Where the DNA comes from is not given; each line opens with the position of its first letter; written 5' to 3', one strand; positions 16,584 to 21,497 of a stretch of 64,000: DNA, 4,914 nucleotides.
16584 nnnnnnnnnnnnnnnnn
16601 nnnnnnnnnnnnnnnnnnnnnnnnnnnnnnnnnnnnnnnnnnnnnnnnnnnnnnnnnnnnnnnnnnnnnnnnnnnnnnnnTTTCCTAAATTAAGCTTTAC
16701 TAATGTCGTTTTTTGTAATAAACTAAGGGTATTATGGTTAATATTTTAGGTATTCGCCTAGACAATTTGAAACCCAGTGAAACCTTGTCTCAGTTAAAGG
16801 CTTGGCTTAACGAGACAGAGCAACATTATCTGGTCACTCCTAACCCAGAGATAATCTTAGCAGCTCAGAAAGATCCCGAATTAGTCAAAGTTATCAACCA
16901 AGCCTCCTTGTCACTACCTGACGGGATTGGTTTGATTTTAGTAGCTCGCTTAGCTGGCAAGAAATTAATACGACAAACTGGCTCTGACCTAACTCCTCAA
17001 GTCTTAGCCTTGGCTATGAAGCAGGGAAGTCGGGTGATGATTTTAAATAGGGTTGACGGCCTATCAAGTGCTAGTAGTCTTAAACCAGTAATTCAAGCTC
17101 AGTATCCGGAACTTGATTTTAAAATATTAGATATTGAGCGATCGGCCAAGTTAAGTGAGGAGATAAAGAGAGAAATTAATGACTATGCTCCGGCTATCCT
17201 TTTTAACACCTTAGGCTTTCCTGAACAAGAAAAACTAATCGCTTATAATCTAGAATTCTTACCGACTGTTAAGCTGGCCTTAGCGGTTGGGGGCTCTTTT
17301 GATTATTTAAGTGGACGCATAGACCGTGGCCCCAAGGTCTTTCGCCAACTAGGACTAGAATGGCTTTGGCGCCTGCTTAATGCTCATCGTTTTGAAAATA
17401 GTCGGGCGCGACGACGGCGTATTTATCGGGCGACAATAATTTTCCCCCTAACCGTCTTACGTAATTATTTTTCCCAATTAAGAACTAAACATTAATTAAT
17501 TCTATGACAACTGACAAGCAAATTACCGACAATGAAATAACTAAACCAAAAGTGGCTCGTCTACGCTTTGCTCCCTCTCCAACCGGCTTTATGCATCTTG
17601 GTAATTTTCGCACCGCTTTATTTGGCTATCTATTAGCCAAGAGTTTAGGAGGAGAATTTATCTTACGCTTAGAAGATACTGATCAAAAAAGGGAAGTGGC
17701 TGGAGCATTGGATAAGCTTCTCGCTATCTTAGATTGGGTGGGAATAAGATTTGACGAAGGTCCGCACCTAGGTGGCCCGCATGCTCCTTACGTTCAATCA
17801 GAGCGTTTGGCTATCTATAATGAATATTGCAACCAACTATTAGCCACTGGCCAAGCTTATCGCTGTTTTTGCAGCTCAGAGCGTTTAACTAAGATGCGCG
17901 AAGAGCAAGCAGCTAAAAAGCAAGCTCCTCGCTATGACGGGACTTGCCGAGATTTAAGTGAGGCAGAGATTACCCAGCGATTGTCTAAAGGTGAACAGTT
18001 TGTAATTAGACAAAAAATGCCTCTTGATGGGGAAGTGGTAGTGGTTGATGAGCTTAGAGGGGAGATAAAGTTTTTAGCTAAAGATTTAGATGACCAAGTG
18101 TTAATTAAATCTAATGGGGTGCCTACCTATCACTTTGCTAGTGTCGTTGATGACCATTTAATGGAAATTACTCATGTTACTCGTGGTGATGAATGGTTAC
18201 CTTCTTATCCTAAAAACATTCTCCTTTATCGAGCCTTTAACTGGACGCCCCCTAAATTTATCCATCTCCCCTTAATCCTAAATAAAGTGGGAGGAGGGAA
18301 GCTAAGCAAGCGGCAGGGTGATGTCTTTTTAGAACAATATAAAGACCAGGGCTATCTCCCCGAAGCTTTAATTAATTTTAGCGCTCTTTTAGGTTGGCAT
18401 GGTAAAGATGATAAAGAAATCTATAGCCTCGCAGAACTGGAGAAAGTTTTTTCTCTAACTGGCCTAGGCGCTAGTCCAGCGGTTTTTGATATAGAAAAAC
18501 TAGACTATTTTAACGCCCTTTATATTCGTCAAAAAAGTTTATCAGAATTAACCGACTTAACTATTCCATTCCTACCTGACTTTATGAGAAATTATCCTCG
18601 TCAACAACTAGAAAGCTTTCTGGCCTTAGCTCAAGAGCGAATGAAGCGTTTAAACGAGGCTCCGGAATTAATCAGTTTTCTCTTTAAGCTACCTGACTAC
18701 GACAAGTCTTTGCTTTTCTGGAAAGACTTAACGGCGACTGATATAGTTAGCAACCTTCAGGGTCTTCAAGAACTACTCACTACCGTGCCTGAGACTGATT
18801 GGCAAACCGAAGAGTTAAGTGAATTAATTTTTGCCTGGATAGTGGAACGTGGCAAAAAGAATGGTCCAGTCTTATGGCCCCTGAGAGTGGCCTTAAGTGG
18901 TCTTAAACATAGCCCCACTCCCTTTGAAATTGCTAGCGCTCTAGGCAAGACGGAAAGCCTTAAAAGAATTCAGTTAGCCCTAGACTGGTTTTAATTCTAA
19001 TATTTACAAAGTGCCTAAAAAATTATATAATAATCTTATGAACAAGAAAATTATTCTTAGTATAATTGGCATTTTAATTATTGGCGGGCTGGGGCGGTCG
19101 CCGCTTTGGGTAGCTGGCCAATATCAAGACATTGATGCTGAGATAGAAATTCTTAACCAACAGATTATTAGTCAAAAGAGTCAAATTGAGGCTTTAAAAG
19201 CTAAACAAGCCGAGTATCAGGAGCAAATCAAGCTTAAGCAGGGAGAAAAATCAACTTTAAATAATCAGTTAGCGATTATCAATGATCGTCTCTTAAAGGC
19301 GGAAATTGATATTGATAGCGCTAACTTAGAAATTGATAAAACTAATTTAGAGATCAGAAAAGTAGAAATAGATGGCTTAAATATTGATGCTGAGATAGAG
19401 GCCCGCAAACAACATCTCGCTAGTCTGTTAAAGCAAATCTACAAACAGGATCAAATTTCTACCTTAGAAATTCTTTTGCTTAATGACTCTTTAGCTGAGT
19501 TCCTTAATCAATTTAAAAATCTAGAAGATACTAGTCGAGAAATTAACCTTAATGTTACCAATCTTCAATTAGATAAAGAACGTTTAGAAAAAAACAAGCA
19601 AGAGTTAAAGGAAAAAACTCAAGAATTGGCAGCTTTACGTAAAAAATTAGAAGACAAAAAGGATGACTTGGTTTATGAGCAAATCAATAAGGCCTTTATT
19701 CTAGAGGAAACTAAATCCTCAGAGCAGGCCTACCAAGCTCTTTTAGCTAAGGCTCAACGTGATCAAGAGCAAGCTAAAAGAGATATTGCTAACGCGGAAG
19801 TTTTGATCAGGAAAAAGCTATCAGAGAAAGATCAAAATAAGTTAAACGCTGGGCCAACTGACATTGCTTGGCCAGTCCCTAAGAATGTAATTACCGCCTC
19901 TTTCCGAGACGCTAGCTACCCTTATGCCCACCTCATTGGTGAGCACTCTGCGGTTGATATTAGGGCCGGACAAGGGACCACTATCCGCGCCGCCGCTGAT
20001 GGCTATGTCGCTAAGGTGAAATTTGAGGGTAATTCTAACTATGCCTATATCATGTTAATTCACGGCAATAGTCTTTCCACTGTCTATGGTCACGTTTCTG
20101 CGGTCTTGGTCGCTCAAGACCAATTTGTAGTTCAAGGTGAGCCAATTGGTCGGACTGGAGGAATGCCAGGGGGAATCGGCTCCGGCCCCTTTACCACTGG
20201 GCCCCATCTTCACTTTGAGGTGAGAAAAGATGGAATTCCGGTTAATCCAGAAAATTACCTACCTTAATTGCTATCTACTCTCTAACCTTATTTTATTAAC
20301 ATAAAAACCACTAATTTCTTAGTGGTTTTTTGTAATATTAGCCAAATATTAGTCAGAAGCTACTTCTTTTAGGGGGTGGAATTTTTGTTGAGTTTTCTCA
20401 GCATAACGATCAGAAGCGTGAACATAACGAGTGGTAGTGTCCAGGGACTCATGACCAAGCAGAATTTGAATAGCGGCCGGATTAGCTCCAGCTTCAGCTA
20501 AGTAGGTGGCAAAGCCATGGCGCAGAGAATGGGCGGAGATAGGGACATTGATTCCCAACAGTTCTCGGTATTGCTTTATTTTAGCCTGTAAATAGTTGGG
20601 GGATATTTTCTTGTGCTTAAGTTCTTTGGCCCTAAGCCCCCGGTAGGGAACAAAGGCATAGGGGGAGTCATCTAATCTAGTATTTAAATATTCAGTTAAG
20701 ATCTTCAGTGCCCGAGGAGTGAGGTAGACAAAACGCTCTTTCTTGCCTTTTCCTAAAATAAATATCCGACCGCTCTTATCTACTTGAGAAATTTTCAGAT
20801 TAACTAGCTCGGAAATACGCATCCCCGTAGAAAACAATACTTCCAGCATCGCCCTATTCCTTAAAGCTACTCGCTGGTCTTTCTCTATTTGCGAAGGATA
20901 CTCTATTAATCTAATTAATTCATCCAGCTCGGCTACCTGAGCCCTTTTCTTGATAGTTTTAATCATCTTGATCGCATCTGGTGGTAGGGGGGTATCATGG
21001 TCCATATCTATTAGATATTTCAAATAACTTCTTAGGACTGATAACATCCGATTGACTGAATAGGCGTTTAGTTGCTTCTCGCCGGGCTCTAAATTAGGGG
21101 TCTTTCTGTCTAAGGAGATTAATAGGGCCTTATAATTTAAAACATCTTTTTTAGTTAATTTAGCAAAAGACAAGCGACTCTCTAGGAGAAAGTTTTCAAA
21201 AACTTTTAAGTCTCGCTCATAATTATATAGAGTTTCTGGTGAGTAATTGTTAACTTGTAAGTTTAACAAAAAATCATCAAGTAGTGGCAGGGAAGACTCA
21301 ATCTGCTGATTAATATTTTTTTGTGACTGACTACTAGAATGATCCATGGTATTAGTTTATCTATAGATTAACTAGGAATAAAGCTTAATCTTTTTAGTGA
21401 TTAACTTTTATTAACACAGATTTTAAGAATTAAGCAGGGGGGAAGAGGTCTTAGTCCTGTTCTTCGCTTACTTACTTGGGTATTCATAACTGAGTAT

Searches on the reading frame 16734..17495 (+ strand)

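Call 67: search_protein_families(library=pfam, proteins=[window:16734-17495:+], max_evalue=0.001)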
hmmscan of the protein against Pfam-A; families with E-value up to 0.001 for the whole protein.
window:16734-17495:+ (253 aa): 1 family
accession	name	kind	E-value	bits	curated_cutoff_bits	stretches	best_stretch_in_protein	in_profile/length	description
PF03808.19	Glyco_tran_WecG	-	1.2e-32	113.5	27.4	1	57-217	1-160/168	Glycosyl transferase WecG/TagA/CpsF family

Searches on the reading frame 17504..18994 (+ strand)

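Call 67: search_protein_families(library=pfam, proteins=[window:17504-18994:+], max_evalue=0.001)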
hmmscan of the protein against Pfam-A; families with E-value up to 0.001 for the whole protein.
window:17504-18994:+ (496 aa): 2 families
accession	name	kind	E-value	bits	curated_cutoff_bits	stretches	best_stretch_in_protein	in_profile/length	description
PF00749.27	tRNA-synt_1c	-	8.2e-100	334.2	23.4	1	19-334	3-313/314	tRNA synthetases class I (E and Q), catalytic domain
PF19269.4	Anticodon_2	-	2.5e-29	102.9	23.6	1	349-492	2-140/141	Anticodon binding domain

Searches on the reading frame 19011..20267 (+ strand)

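Call 67: search_protein_families(library=pfam, proteins=[window:19011-20267:+], max_evalue=0.001)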
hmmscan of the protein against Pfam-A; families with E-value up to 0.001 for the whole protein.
window:19011-20267:+ (418 aa): 1 family
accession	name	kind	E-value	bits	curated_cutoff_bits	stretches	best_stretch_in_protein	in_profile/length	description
PF01551.29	Peptidase_M23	-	6.4e-24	84.4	28.7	1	311-413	2-96/96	Peptidase family M23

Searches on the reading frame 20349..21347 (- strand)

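Call 67: search_protein_families(library=pfam, proteins=[window:20349-21347:-], max_evalue=0.001)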
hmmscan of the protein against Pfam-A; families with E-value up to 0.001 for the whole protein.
window:20349-21347:- (332 aa): 4 families
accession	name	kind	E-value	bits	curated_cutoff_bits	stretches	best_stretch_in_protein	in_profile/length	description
PF00589.27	Phage_integrase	-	2.5e-36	125.5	27.1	1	142-313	6-170/172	Phage integrase family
PF02899.23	Phage_int_SAM_1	-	2.1e-11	44.4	22.3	1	23-113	1-80/83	Phage integrase, N-terminal SAM-like domain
PF13102.12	Phage_int_SAM_5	-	0.00031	21.5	22.3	0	33-116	16-86/98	Phage integrase SAM-like domain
PF13495.12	Phage_int_SAM_4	-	0.00034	21.4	27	1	22-107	1-73/85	Phage integrase, N-terminal SAM-like domain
